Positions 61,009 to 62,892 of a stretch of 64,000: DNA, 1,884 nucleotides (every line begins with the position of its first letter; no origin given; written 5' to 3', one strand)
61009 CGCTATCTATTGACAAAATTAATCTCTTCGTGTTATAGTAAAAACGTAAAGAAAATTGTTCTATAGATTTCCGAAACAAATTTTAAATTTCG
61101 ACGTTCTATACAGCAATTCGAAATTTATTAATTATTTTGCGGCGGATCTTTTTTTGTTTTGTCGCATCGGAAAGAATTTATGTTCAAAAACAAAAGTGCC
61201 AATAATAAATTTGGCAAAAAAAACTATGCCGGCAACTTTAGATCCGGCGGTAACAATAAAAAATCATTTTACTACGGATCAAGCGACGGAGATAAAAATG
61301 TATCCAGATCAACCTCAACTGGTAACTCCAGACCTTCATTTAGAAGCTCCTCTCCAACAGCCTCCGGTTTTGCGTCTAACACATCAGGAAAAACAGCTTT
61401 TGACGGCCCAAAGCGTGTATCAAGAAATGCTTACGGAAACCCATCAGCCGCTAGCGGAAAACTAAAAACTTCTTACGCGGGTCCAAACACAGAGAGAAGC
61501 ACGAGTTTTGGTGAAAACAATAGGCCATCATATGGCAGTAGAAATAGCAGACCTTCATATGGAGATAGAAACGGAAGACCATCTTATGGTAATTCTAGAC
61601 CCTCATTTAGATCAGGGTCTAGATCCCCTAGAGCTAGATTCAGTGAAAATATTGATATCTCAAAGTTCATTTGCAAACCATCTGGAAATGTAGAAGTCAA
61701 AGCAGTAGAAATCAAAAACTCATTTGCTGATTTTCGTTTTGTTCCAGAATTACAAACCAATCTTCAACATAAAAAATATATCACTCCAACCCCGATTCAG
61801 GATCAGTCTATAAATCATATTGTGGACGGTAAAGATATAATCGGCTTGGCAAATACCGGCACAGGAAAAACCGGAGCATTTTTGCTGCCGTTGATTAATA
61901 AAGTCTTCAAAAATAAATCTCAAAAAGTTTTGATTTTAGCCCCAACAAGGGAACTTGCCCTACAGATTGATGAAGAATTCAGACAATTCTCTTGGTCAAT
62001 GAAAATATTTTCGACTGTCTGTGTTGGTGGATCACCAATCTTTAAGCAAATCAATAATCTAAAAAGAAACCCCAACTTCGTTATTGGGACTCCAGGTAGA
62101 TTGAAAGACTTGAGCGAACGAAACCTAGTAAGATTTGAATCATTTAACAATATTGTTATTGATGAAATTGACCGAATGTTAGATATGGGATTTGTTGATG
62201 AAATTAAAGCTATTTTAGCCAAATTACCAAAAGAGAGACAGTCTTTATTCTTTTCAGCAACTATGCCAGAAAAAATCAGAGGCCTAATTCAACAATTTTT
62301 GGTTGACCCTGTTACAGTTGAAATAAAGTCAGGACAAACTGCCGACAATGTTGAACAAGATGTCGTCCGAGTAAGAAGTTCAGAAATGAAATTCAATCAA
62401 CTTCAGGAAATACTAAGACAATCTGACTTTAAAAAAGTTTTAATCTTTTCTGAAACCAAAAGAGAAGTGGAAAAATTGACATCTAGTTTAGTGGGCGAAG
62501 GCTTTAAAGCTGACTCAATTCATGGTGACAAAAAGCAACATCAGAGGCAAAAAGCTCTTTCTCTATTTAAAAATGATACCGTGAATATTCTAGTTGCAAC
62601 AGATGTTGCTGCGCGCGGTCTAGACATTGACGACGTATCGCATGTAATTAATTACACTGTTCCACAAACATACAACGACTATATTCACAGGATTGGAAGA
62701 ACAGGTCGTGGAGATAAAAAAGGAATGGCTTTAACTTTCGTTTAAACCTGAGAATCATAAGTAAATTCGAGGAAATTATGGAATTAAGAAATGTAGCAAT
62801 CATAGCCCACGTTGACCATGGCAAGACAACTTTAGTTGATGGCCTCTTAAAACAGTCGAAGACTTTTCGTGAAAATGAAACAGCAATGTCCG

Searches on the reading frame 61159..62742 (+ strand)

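Call 74: search_protein_families(library=pfam, proteins=[window:61159-62742:+], max_evalue=0.001)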
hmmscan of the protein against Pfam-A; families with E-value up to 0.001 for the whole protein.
window:61159-62742:+ (528 aa): 3 families
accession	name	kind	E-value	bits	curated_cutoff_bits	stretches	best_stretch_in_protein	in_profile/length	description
PF00270.35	DEAD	-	1.2e-47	162.2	26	1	211-373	1-164/167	DEAD/DEAH box helicase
PF00271.37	Helicase_C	-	2.4e-33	115.1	23.5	1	411-517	2-108/110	Helicase conserved C-terminal domain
PF04851.21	ResIII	-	2.9e-12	47.2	22.5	1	211-370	5-163/164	Type III restriction enzyme, res subunit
